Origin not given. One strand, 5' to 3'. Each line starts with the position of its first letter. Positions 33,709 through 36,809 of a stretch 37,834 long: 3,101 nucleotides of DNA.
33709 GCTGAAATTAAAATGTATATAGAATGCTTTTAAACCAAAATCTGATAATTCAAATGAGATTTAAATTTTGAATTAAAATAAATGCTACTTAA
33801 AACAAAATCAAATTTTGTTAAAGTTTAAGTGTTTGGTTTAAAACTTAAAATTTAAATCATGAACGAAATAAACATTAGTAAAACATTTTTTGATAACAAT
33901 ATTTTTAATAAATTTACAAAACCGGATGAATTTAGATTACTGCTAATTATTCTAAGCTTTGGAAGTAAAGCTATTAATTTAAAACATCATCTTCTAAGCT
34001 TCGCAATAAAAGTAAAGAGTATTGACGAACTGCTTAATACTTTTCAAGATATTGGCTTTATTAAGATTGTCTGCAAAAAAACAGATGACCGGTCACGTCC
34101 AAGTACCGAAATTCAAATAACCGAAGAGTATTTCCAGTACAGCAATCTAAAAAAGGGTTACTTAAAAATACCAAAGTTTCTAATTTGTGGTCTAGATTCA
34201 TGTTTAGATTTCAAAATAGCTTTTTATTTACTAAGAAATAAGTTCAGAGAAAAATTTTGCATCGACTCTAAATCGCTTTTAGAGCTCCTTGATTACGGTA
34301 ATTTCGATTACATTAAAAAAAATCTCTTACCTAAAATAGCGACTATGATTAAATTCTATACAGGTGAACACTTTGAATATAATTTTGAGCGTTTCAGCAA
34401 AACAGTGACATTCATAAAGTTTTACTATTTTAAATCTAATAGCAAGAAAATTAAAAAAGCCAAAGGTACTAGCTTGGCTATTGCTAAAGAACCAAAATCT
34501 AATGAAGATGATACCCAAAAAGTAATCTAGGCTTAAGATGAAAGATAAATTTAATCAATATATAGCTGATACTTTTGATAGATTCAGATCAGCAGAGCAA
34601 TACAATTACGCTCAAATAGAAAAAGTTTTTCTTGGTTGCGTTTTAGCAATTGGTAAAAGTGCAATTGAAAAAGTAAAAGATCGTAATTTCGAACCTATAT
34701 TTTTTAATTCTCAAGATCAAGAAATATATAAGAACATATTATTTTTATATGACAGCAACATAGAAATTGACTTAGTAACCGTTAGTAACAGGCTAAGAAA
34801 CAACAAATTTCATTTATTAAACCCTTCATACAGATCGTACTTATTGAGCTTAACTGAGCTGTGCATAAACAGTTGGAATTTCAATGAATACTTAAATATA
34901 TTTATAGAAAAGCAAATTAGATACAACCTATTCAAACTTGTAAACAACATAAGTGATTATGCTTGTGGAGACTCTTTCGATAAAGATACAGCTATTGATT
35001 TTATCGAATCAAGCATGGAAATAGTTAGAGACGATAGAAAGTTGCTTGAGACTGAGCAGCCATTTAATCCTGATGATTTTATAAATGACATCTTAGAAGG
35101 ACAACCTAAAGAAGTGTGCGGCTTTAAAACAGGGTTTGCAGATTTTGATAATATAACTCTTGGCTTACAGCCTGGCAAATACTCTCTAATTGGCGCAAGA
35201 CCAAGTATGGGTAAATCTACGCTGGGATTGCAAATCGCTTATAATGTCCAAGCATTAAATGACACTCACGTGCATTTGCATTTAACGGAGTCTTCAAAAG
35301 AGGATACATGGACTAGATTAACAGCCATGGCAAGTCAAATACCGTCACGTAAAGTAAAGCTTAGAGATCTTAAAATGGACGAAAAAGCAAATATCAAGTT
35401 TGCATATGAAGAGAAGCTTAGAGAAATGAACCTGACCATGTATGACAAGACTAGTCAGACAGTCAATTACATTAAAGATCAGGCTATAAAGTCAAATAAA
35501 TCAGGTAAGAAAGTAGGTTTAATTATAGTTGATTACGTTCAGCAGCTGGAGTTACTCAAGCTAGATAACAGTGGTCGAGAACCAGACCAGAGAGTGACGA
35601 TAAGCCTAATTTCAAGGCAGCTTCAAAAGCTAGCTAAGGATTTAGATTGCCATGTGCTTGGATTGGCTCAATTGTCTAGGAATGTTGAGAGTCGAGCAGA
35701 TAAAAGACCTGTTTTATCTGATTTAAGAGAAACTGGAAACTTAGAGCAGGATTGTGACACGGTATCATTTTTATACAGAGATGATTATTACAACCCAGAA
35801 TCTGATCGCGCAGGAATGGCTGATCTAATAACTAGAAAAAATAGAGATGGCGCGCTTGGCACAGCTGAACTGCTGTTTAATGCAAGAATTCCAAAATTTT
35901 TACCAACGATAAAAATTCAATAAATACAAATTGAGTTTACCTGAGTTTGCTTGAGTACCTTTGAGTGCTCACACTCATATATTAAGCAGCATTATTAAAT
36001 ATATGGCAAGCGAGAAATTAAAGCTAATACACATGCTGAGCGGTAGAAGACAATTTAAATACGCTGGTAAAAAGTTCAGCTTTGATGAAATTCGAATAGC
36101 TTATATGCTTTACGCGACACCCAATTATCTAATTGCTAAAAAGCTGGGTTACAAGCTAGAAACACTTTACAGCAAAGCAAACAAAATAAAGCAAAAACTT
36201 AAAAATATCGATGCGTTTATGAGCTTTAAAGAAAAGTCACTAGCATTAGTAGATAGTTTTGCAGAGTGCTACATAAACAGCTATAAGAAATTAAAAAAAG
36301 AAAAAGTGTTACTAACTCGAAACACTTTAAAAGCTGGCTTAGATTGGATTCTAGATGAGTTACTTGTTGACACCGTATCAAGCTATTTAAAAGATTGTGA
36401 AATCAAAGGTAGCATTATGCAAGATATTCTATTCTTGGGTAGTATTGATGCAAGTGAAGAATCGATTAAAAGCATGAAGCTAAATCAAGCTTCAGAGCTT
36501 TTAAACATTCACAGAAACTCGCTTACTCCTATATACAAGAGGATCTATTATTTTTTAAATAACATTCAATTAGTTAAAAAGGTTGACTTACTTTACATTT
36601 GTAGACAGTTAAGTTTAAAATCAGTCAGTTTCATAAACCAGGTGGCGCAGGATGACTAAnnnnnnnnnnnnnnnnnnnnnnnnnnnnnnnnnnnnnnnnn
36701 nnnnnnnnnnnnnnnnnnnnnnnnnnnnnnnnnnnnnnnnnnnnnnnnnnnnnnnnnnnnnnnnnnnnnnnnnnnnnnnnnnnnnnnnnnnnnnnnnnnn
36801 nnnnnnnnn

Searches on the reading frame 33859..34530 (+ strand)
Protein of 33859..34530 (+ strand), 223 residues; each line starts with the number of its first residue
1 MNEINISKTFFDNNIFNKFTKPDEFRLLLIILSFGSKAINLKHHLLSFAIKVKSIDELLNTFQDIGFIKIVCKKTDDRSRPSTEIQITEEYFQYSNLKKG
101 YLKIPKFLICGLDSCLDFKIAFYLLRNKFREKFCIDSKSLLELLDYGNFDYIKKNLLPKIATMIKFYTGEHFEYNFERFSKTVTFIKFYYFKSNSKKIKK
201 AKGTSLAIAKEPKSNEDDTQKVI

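Call 9: search_protein_families(library=pfam, proteins=[window:33859-34530:+], max_evalue=0.01)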
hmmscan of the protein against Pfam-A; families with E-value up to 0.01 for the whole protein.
window:33859-34530:+ (223 aa): 0 families

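Call 12: search_protein_families(library=phrogs, proteins=[window:33859-34530:+], max_evalue=0.001)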
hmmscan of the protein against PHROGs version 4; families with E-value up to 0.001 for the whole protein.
window:33859-34530:+ (223 aa): 0 families

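Call 16: find_related_loci(query=window:33859-34530:+, collection=genome_contigs, flank=6000)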
Query window:33859-34530:+ (223 aa) in genome_contigs; peptide patterns used: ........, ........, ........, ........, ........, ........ (x = any residue, [..] = any of these).
127 stretches matched a pattern, but none encodes a relative of the query by tblastn (E <= 1e-3).

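Call 17: find_related_loci(query=window:33859-34530:+, collection=viral_contigs, flank=6000)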
Query window:33859-34530:+ (223 aa) in viral_contigs; peptide patterns used: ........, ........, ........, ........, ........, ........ (x = any residue, [..] = any of these).
34 stretches matched a pattern, but none encodes a relative of the query by tblastn (E <= 1e-3).

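Call 18: find_encoding_contigs(protein=window:33859-34530:+, flank=10000, max_places=10)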
Protein window:33859-34530:+ (223 aa): 7 contigs read that carry it; 5 places shown.
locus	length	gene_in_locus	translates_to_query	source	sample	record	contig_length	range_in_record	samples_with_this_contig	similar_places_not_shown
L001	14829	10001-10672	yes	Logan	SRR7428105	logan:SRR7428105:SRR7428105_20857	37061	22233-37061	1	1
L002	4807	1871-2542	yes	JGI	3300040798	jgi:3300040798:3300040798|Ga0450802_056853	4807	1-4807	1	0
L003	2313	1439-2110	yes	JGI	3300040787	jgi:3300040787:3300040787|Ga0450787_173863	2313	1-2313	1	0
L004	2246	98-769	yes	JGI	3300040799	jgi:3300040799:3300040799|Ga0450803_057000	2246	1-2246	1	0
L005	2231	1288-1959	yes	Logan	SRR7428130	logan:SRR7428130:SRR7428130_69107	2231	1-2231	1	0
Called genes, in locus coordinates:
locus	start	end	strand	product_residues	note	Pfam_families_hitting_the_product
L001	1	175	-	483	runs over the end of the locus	PF04984:Phage_sheath_1 (faint), PF17481:Phage_sheath_domII (weak), PF17482:Phage_sheath_1C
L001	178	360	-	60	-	PF10948:DUF2635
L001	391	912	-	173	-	-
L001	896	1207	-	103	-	-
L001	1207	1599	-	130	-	PF23140:Gp80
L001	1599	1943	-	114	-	PF09956:Phage_cement_2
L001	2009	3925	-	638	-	PF10124:Mu-like_gpT (faint), PF25209:Phage_capsid_4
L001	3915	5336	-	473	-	PF05136:Phage_portal_2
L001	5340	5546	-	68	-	-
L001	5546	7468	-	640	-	PF05876:GpA_ATPase, PF20454:GpA_nuclease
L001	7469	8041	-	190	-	-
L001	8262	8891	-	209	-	-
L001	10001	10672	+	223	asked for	-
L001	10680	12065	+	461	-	PF00772:DnaB, PF03796:DnaB_C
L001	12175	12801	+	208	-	-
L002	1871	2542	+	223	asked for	-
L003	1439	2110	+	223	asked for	-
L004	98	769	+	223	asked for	-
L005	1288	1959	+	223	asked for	-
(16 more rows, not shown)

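Call 22: find_homologous_proteins(query=window:33859-34530:+, max_evalue=0.001)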
Query window:33859-34530:+ (223 aa): 1 proteins with E <= 0.001 among 281 candidates.
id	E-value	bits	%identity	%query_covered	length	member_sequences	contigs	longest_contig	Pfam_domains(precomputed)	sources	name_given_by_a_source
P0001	1.5e-139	481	100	100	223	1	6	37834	-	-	-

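Call 56: search_protein_families(library=pfam, proteins=[window:33859-34530:+], max_evalue=5)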
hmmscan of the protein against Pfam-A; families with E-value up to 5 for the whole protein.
window:33859-34530:+ (223 aa): 1 family
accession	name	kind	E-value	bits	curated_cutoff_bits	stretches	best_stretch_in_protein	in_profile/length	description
PF20018.4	VMAP-M14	-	0.021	15.1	27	1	110-179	17-89/132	vWA-MoxR associated protein middle region (VMAP-M) 14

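Call 60: predict_structure(protein=window:33859-34530:+)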
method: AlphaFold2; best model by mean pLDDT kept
length: 223 residues; sequences in the alignment: 1
mean_pLDDT: 35.2   pTM: 0.26
mean pLDDT of the five models: 35.2, 34.3, 32.6, 30.7, 30.7
residues with pLDDT >= 90: 0; 70-90: 0; 50-70: 9; < 50: 214
segments of 3 or more residues with pLDDT < 50: 1-59, 68-75, 78-88, 91-223
pLDDT, mean of each block of 10 residues (from residue 1): 24 30 36 30 28 42 50 44 44 38 27 34 42 37 39 45 38 33 27 28 28 32 30
secondary structure, 60 per line:
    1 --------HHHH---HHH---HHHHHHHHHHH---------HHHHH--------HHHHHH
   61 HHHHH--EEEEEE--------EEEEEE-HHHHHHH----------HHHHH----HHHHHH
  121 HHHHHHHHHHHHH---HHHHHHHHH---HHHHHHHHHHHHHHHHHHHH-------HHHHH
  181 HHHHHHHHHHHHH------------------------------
elements in order: H9-12 H22-32 H42-46 H55-65 E68-73 E82-87 H89-95 H106-110 H115-133 H137-145 H149-168 H176-193

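Call 79: search_protein_representatives(protein=window:33859-34530:+)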
Query: 223 residues. Proteins with E-value up to 0.001 (for the whole library): 2; up to 1e-10: 1; up to 1e-30: 1. The best 2 are listed.
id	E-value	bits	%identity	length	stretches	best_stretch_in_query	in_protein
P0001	4.7e-140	480.9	100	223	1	1-223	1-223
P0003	7.1e-06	42.5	27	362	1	24-220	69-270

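Call 80: search_protein_families(library=pfam, proteins=[P0003], max_evalue=1)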
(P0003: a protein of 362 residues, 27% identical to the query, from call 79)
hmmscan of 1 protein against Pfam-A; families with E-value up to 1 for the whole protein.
P0003 (362 aa): 5 families
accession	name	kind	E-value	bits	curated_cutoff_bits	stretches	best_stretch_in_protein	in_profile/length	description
PF21205.3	Rep3_C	-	1.5e-15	57.6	21.1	1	183-240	2-58/59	Initiator Rep protein, WH2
PF01051.27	Rep3_N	-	3.9e-14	53.6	22.4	1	24-166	2-136/141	Initiator Replication protein, WH1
PF16784.11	HNHc_6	-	0.017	15.2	26.6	1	269-341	63-134/204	Putative HNHc nuclease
PF25051.1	WHD_MCM8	-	0.063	13.7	26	1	49-91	20-62/80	MCM8 winged helix domain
PF07503.17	zf-HYPF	-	0.25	11.6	23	1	210-228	4-22/34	HypF finger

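Call 83: search_solved_structures(query=P0003, max_evalue=1)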
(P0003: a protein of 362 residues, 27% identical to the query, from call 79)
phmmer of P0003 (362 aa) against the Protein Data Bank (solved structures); distinct sequences matched with E-value up to 1: 8.
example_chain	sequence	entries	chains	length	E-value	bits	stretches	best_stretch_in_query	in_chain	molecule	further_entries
36nq_C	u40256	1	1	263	0.029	17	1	141-242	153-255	Replication initiation protein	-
2nra_C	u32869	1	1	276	0.031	16.9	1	196-243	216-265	PI protein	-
2z9o_A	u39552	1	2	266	0.038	16.6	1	143-242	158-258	Replication initiation protein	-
1rep_C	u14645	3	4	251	0.04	16.5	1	147-242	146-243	PROTEIN (REPLICATION INITIATION PROTEIN) | Replication initiation protein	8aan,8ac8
36ow_C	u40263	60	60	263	0.041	16.4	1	147-242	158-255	Replication initiation protein | RepB family plasmid replication initiator protein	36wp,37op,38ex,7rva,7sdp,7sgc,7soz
7uxy_C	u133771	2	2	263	0.043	16.4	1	147-242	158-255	Replication initiation protein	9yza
36ot_C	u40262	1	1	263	0.055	16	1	147-242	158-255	Replication initiation protein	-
38ep_C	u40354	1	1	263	0.057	16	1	147-242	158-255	Replication initiation protein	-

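Call 84: search_solved_structures(query=window:33859-34530:+, max_evalue=10)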
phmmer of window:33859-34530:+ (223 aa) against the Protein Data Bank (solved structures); distinct sequences matched with E-value up to 10: 0.

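Call 86: find_homologous_proteins(query=A5, max_evalue=0.001)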
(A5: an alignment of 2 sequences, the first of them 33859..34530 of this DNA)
Query A5 (2 sequences) (223 aa, profile of the alignment): 259 proteins with E <= 0.001 among 8000 candidates; the best 120 are listed.
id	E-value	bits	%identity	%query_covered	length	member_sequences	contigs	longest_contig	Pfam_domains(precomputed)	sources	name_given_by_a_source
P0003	1.1e-216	737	25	90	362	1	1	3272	PF01051.28,PF21205.4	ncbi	-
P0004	6.0e-173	593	27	87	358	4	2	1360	PF01051.28,PF21205.4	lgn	-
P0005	7.1e-170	583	26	87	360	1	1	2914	PF01051.28,PF21205.4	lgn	-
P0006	1.3e-168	579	28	74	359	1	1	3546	PF01051.28,PF21205.4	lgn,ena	-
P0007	1.8e-168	579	28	74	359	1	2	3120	PF01051.28,PF21205.4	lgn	-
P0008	1.0e-166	573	25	74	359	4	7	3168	PF01051.28,PF21205.4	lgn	-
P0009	1.2e-165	569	27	74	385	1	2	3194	PF01051.28,PF21205.4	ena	-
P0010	1.9e-164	565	26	87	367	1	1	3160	PF01051.28,PF21205.4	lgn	-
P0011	3.4e-162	558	25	87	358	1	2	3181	PF01051.28,PF21205.4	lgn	-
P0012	1.9e-157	542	25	74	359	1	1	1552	PF01051.28,PF21205.4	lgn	-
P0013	6.1e-149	514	24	74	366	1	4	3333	PF01051.28,PF21205.4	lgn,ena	-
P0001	1.0e-113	398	100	100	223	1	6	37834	-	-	-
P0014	6.6e-85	304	27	55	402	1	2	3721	PF01051.28,PF21205.4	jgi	jgi:plasmid replication initiation protein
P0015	1.3e-83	299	26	51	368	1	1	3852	PF01051.28,PF21205.4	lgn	-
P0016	9.7e-81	290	-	-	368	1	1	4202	PF01051.28,PF21205.4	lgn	-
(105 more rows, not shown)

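Call 90: find_encoding_contigs(protein=P0003, flank=3000, max_places=3)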
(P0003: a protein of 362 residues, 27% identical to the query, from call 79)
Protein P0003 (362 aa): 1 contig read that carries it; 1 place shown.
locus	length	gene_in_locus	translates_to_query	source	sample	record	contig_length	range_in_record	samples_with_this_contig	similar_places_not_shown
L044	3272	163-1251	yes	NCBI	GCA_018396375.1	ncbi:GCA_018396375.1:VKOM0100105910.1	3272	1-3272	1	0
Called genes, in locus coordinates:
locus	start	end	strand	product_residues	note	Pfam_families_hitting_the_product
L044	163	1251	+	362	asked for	PF01051:Rep3_N, PF21205:Rep3_C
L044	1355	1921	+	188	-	-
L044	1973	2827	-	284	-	-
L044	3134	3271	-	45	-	?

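Call 91: find_encoding_contigs(protein=P0006, flank=3000, max_places=3)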
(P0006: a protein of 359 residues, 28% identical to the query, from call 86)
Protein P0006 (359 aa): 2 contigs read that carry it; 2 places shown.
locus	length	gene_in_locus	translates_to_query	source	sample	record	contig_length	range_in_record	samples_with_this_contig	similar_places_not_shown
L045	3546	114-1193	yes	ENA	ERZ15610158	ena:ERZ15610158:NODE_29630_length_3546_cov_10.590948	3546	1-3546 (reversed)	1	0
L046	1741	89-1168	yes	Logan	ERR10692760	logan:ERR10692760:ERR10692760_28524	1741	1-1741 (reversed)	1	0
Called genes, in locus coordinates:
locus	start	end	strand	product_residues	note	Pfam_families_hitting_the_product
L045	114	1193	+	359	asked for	PF01051:Rep3_N, PF21205:Rep3_C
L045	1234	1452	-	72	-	PF13443:HTH_26 (weak)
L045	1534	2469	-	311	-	-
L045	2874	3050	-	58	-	-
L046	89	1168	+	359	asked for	PF01051:Rep3_N, PF21205:Rep3_C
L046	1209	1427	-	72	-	PF13443:HTH_26 (weak)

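Call 99: predict_structure(alignment_id=A6)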
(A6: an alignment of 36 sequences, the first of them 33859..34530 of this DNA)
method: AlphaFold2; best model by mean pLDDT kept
length: 223 residues; sequences in the alignment: 36
mean_pLDDT: 62.3   pTM: 0.50
mean pLDDT of the five models: 62.3, 60.4, 60.1, 59.7, 57.4
residues with pLDDT >= 90: 56; 70-90: 27; 50-70: 54; < 50: 86
segments of 3 or more residues with pLDDT < 50: 1-5, 32-66, 97-103, 195-223
pLDDT, mean of each block of 10 residues (from residue 1): 46 52 51 38 32 37 43 59 57 49 56 79 91 95 91 94 89 94 93 56 35 39 39
secondary structure, 60 per line:
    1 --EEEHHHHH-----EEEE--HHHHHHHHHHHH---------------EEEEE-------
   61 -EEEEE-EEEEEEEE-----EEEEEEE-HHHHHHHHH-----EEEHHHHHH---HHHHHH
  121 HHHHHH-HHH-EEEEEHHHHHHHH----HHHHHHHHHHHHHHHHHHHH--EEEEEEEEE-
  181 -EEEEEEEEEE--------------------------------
elements in order: E3-5 H6-10 E16-19 H22-33 E49-53 E62-66 E68-75 E81-87 H89-97 E103-105 H106-111 H115-126 E132-136 H137-144 H149-168 E171-179 E182-191

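Call 102: fold_search(model_id=the predicted structure, library=pdb)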
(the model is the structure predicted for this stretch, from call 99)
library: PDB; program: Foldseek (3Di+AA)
matches with E <= 10: 500; with E <= 0.001: 9
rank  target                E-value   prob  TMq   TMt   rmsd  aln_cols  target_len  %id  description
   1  1rep_C                2.6e-04  1.00  0.40  0.41   4.7       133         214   10  CRYSTAL STRUCTURE OF REPLICATION INITIATOR PROTEIN REPE54 OF MINI-F PLASMID COMPLEXED WITH AN ITERON DNA (released 2000-02-09)
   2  9yzs_C                5.5e-04  1.00  0.40  0.41   5.1       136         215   10  Isoreticular co-crystal 1 with asymmetrical expanded duplex (31mer) containing insert sequence TAATTAGGCCG and loaded  (released 2026-02-18)
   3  9yzi_C                5.5e-04  1.00  0.39  0.41   5.0       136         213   10  Isoreticular co-crystal 1 with asymmetrical expanded duplex (31mer) containing insert sequence CCCGGCCGGA (released 2026-02-18)
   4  8tiw_C                6.2e-04  1.00  0.40  0.42   4.8       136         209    9  Isoreticular, interpenetrating co-crystal of Replication Initiator Protein REPE54 and symmetrical expanded duplex (31m (released 2023-08-02)
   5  7sgc_C                7.1e-04  1.00  0.40  0.40   4.9       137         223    9  Replication Initiator Protein REPE54 and cognate DNA sequence with terminal five prime phosphates. (released 2021-10-13)
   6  2z9o_A                7.5e-04  1.00  0.34  0.34   7.4       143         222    9  Crystal structure of the dimeric form of RepE in complex with the repE operator DNA (released 2007-11-27)
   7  9z55_C                8.0e-04  1.00  0.40  0.41   5.0       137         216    9  Isoreticular co-crystal 1 with asymmetrical expanded duplex (31mer) containing insert sequence CATGAGTCAT (released 2026-02-18)
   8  9yzg_C                8.5e-04  1.00  0.40  0.41   5.0       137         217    9  Isoreticular co-crystal 1 with asymmetrical expanded duplex (31mer) containing insert sequence ATGAGTCATA (released 2026-02-18)
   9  8aan_A                9.0e-04  1.00  0.38  0.38   4.8       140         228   10  The nucleoprotein complex of Rep protein with iteron containing dsDNA and DUE ssDNA. (released 2023-09-27)
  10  9z1b_C                1.0e-03  1.00  0.39  0.40   4.7       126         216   10  Isoreticular co-crystal 1 with asymmetrical expanded duplex (31mer) containing insert sequence CCGCGCAGGC, crystal soa (released 2026-02-18)
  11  8ac8_A                1.1e-03  1.00  0.40  0.41   5.0       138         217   10  The nucleoprotein complex of Rep protein with DUE ssDNA (released 2023-09-27)
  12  7sdp_C                1.2e-03  1.00  0.40  0.40   4.9       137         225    9  Replication Initiator Protein REPE54 and cognate DNA sequence with terminal three prime phosphates. (released 2021-10-13)
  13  2z9o_B                1.2e-03  1.00  0.35  0.36  10.7       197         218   10  Crystal structure of the dimeric form of RepE in complex with the repE operator DNA (released 2007-11-27)
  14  9z1d_C                1.2e-03  1.00  0.40  0.41   5.0       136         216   10  Isoreticular co-crystal 1 with asymmetrical expanded duplex (31mer) containing insert sequence GCTTGATGAG, crystal soa (released 2026-02-18)
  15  8ac8_C                1.3e-03  1.00  0.37  0.38   5.1       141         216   10  The nucleoprotein complex of Rep protein with DUE ssDNA (released 2023-09-27)
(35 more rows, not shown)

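Call 103: search_dna_similar(query=window:33859-34530:+, collection=phages, mode=protein, max_evalue=1, max_rows=10)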
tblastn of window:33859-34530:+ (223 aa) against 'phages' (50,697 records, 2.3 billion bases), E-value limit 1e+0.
No match.

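Call 104: search_dna_similar(query=window:33859-34530:+, collection=plasmids, mode=protein, max_evalue=1, max_rows=10)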
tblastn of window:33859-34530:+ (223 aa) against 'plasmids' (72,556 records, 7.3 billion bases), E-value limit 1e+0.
No match.

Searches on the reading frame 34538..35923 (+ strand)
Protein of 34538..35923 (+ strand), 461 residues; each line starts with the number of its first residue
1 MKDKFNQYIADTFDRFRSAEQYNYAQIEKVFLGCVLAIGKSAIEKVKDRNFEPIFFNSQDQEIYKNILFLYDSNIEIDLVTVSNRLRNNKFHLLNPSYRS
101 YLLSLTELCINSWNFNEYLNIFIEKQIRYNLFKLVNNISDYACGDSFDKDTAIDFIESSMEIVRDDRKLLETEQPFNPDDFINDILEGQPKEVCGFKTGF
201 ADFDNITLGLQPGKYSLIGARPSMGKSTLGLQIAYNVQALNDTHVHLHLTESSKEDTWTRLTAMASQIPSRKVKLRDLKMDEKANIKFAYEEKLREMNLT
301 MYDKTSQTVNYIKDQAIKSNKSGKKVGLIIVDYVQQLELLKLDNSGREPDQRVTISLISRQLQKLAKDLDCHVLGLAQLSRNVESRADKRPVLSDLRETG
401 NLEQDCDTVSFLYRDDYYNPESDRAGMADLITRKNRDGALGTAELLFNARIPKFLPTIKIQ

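Call 9: search_protein_families(library=pfam, proteins=[window:34538-35923:+], max_evalue=0.01)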
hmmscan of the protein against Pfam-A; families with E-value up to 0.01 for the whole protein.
window:34538-35923:+ (461 aa): 3 families
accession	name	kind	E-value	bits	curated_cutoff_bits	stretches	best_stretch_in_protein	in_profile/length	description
PF03796.21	DnaB_C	-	1.7e-68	231.2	27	1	195-454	1-253/255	DnaB-like helicase C terminal domain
PF00772.26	DnaB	-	7.6e-12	45.6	23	1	25-121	6-100/103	DnaB-like helicase N terminal domain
PF13481.12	AAA_25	-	0.00021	21.4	27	1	211-379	31-190/195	AAA domain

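Call 12: search_protein_families(library=phrogs, proteins=[window:34538-35923:+], max_evalue=0.001)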
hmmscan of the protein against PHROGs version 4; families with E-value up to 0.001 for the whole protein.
window:34538-35923:+ (461 aa): 5 families
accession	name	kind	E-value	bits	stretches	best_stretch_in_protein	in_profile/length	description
phrog_19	-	DNA, RNA and nucleotide metabolism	6e-66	224.6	1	26-446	162-568/621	DnaB-like replicative helicase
phrog_11530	-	unknown function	1.1e-39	137.2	1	296-447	3-148/184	-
phrog_243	-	DNA, RNA and nucleotide metabolism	1.8e-36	126.5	1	200-451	22-262/273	DnaB-like replicative helicase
phrog_239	-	DNA, RNA and nucleotide metabolism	1.8e-25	91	1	174-450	313-592/801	DNA primase/helicase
phrog_19347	-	unknown function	8.8e-06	27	0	396-419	1-24/79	-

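Call 48: find_homologous_proteins(query=window:34538-35923:+, max_evalue=1e-60)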
Query window:34538-35923:+ (461 aa): 1 proteins with E <= 1e-60 among 8000 candidates.
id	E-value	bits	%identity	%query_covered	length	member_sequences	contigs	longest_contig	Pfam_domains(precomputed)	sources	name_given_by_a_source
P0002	0.0e+0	1030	100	100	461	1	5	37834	PF03796.22,PF00772.27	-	-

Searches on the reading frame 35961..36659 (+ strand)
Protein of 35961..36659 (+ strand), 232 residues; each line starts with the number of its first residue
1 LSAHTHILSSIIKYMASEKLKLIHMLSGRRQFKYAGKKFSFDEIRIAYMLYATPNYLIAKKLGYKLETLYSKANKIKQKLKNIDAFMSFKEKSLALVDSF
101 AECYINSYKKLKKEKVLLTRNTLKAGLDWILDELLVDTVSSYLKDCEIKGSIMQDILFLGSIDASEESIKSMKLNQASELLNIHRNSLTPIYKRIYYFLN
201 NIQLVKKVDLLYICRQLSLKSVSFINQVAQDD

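Call 9: search_protein_families(library=pfam, proteins=[window:35961-36659:+], max_evalue=0.01)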
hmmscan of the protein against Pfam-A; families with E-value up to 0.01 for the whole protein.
window:35961-36659:+ (232 aa): 0 families

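Call 12: search_protein_families(library=phrogs, proteins=[window:35961-36659:+], max_evalue=0.001)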
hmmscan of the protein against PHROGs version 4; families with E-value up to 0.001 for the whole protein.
window:35961-36659:+ (232 aa): 0 families

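Call 56: search_protein_families(library=pfam, proteins=[window:35961-36659:+], max_evalue=5)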
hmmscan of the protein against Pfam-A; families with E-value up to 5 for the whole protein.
window:35961-36659:+ (232 aa): 2 families
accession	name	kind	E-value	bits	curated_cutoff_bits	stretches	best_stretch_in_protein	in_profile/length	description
PF02954.25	HTH_8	-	0.096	12.9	22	0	175-189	22-36/42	Bacterial regulatory protein, Fis family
PF13556.12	HTH_30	-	0.16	12.2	27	1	173-189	14-30/59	PucR C-terminal helix-turn-helix domain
